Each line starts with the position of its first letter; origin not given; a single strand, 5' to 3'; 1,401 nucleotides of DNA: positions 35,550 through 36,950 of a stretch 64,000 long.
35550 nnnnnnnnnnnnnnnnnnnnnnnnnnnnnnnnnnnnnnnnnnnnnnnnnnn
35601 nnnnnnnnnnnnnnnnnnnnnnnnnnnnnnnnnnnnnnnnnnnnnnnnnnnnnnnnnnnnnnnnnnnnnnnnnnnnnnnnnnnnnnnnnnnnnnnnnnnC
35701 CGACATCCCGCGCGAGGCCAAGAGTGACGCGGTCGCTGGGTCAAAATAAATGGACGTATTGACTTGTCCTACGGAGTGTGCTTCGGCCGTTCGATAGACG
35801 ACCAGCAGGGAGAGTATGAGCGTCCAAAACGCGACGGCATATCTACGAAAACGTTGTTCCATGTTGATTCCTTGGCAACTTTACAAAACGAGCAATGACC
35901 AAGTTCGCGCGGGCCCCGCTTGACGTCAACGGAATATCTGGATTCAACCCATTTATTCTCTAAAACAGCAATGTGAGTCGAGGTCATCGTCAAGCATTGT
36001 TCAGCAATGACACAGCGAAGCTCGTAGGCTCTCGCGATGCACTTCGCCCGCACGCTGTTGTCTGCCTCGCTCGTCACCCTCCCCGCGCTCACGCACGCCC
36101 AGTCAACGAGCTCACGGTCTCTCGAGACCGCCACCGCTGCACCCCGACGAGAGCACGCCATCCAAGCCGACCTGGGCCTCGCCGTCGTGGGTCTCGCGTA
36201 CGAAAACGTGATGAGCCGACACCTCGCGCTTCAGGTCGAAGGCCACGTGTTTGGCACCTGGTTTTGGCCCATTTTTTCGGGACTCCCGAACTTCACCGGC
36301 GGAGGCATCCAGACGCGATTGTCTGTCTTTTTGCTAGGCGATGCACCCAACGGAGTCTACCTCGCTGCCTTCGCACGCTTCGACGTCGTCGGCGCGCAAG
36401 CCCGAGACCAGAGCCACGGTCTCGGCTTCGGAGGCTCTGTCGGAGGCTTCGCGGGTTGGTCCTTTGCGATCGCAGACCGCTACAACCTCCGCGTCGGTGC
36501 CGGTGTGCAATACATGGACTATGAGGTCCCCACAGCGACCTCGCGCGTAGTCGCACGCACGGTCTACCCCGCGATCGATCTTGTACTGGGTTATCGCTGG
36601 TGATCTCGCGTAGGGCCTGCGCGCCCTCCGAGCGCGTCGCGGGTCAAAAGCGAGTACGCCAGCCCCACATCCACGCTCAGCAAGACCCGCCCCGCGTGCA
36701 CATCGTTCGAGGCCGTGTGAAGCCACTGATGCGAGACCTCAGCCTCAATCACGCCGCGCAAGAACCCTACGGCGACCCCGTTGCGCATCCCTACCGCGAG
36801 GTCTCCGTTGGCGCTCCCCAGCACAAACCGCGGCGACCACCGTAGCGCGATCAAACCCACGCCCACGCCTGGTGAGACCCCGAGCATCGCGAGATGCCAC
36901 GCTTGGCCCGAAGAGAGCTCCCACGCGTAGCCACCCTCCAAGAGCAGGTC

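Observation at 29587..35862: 1748-aa Ig-repeat surface protein with MYXO-CTERM-like tail followed by a small 3-TM membrane protein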

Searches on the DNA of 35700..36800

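Call 83: search_rna_families(source=window, start=35700, end=36800, threshold=evalue, max_evalue=1)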
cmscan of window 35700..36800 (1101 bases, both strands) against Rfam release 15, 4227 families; matches with E-value up to 1: 1.
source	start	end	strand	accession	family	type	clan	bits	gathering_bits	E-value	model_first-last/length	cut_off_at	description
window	35988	36050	-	RF02786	snoTBR2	Gene; snRNA; snoRNA; CD-box;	-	20.6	62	0.42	1-109/109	no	Small nucleolar RNA TBR2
